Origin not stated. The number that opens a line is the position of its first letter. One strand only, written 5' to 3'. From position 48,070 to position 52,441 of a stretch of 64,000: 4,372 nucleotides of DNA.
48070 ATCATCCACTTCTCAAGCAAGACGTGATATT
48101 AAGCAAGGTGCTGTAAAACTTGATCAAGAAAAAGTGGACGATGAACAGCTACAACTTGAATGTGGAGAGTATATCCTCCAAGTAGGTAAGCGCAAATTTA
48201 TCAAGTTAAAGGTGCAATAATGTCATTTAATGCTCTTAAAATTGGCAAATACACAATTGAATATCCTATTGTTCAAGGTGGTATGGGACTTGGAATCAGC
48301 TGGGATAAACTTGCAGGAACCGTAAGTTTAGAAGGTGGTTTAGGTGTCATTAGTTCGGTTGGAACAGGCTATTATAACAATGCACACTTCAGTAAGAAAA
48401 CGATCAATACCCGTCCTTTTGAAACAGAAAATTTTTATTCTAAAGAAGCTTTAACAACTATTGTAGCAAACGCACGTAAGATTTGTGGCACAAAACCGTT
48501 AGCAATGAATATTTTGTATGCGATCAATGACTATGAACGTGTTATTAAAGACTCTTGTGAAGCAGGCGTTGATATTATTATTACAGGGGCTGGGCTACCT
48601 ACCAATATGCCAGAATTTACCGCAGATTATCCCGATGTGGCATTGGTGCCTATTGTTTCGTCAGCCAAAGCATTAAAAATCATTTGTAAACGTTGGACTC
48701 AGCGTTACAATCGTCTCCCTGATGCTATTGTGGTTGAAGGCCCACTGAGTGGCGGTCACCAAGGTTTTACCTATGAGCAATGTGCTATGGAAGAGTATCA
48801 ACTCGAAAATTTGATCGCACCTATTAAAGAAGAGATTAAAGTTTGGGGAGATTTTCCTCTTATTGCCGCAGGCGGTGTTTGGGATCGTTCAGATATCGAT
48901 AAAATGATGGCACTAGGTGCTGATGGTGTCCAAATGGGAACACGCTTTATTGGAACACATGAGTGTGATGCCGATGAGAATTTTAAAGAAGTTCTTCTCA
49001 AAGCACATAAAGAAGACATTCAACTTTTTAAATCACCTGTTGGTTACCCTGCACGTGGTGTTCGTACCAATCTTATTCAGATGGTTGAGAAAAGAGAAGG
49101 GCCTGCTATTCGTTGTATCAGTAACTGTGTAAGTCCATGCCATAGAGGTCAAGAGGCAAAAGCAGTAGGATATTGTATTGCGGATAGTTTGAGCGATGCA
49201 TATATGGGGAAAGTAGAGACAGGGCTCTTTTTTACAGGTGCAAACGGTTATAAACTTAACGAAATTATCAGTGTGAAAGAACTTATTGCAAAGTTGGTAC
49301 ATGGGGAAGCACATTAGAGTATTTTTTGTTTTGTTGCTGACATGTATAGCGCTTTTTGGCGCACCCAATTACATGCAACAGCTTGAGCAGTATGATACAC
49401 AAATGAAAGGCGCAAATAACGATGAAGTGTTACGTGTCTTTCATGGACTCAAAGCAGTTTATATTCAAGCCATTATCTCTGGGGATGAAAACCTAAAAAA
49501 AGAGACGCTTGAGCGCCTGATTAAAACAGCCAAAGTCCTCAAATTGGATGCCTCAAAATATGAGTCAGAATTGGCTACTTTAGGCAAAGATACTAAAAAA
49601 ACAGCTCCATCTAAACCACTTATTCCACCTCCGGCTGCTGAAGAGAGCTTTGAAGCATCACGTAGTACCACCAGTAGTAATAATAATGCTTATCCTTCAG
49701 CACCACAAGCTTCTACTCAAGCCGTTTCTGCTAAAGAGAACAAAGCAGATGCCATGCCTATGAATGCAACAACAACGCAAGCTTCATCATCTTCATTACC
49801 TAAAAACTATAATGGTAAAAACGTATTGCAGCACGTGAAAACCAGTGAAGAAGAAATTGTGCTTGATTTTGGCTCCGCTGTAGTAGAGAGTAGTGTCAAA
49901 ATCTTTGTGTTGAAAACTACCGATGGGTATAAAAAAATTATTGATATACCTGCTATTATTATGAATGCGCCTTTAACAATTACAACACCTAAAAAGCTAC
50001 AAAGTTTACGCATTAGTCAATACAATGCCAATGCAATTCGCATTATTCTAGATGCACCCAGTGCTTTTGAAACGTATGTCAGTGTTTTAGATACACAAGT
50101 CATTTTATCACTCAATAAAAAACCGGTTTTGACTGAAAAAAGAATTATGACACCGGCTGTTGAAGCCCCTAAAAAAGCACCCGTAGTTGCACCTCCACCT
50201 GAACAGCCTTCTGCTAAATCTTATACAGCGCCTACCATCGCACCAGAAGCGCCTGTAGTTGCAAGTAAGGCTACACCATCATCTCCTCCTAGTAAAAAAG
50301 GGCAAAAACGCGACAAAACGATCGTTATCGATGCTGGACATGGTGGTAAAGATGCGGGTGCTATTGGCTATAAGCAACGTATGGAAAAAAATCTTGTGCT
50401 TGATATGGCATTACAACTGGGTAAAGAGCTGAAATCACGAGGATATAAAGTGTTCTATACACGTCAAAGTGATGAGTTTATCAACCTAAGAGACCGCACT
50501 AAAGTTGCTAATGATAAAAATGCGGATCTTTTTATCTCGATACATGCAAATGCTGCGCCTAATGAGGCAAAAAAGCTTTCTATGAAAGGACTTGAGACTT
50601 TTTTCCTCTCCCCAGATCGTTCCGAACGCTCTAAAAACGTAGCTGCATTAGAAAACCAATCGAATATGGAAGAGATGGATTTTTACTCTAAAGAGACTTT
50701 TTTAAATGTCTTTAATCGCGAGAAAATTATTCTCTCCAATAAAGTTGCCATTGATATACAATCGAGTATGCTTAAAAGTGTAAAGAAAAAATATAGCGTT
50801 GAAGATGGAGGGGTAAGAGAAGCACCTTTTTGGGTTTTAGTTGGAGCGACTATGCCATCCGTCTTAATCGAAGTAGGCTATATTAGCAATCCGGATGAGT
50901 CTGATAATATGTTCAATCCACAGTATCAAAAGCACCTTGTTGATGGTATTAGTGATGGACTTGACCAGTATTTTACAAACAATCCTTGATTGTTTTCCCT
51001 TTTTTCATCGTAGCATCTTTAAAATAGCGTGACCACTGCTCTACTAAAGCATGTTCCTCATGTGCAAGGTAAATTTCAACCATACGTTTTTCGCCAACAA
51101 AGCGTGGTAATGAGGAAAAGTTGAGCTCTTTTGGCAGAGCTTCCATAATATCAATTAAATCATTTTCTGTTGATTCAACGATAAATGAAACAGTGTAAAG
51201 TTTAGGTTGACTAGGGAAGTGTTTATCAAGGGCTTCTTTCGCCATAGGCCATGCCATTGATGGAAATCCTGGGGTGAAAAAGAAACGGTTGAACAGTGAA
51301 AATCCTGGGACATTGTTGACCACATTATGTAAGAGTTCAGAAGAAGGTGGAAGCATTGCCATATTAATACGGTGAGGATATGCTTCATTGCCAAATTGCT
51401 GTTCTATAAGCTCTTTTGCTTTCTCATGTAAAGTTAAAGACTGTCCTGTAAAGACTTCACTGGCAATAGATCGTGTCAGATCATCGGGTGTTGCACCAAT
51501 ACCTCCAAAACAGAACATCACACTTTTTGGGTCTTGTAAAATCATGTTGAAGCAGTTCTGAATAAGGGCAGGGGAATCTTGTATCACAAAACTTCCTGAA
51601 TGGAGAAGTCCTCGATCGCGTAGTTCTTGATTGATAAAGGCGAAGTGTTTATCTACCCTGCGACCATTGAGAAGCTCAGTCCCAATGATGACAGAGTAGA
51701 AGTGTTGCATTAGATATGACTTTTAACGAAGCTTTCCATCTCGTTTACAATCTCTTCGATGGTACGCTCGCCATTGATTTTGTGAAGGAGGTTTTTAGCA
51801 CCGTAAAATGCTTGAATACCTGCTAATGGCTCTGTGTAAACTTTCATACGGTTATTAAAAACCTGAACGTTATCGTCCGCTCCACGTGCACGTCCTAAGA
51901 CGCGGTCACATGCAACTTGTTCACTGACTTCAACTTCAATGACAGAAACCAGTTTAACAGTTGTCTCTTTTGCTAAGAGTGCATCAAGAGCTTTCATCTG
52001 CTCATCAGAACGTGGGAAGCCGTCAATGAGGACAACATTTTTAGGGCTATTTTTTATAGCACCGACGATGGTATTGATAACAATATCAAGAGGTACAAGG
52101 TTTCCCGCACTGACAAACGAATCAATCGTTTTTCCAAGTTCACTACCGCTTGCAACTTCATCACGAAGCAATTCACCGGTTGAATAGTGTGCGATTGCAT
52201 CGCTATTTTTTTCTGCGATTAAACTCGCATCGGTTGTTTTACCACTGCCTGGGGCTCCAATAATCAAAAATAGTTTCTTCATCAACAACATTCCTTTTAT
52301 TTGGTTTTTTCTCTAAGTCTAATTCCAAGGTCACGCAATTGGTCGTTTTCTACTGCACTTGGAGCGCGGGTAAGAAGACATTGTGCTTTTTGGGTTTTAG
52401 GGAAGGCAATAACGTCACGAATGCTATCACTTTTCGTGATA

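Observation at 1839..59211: Strongly over-represented palindrome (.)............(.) in intergenic gaps and inside genes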

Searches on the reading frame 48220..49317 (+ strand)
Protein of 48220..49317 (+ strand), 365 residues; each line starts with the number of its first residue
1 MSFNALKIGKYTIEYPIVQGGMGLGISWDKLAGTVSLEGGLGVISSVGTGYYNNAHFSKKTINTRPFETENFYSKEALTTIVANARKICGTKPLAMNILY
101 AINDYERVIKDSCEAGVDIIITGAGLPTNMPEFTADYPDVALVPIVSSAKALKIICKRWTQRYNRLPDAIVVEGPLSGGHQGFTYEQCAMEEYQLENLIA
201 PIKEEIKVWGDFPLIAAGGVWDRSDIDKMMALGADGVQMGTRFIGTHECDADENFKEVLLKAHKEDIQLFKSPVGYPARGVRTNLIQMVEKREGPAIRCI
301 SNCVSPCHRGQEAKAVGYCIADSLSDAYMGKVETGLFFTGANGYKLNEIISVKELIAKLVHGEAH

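Call 31: search_protein_families(library=pfam, proteins=[window:48220-49317:+], max_evalue=0.001)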
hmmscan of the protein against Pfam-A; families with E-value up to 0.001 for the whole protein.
window:48220-49317:+ (365 aa): 2 families
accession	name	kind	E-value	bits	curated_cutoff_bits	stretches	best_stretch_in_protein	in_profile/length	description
PF03060.21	NMO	-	2.5e-83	280.6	28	1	6-361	3-330/331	Nitronate monooxygenase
PF00478.31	IMPDH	-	2.1e-06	27.4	25.6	1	211-254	207-250/345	IMP dehydrogenase / GMP reductase domain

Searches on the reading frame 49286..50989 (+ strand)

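Call 31: search_protein_families(library=pfam, proteins=[window:49286-50989:+], max_evalue=0.001)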
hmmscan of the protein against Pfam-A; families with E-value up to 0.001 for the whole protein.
window:49286-50989:+ (567 aa): 1 family
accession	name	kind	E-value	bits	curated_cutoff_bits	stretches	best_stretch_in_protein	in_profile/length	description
PF01520.23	Amidase_3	-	1.7e-49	168.7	27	1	346-560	1-173/174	N-acetylmuramoyl-L-alanine amidase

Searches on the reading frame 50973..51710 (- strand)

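Call 31: search_protein_families(library=pfam, proteins=[window:50973-51710:-], max_evalue=0.001)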
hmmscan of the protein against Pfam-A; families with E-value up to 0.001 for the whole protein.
window:50973-51710:- (245 aa): 1 family
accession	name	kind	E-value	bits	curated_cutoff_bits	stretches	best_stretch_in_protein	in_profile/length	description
PF00994.29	MoCF_biosynth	-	1.8e-17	63.8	26.6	1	7-161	3-138/144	Probable molybdopterin binding domain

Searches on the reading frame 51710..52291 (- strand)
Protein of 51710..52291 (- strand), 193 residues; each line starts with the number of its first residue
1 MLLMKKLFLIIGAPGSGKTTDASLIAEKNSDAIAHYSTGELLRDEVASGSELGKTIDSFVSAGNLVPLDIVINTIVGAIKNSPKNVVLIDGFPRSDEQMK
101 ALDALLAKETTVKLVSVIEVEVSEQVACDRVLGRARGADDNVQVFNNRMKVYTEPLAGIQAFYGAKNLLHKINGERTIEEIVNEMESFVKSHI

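Call 31: search_protein_families(library=pfam, proteins=[window:51710-52291:-], max_evalue=0.001)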
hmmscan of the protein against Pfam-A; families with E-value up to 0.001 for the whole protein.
window:51710-52291:- (193 aa): 5 families
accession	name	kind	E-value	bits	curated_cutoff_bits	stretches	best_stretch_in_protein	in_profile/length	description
PF00406.28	ADK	-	9.6e-33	113.9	26.8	1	10-166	1-149/151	Adenylate kinase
PF13207.12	AAA_17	-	2.1e-19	70.6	27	1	11-141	1-131/136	AAA domain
PF13671.12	AAA_33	-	2.5e-05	25.1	27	1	7-144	1-128/143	AAA domain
PF13238.12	AAA_18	-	0.00013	22.8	29.4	1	9-135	2-112/128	AAA domain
PF18751.7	Ploopntkinase3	-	0.00045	20.2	27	1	5-117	3-119/187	P-loop Nucleotide Kinase3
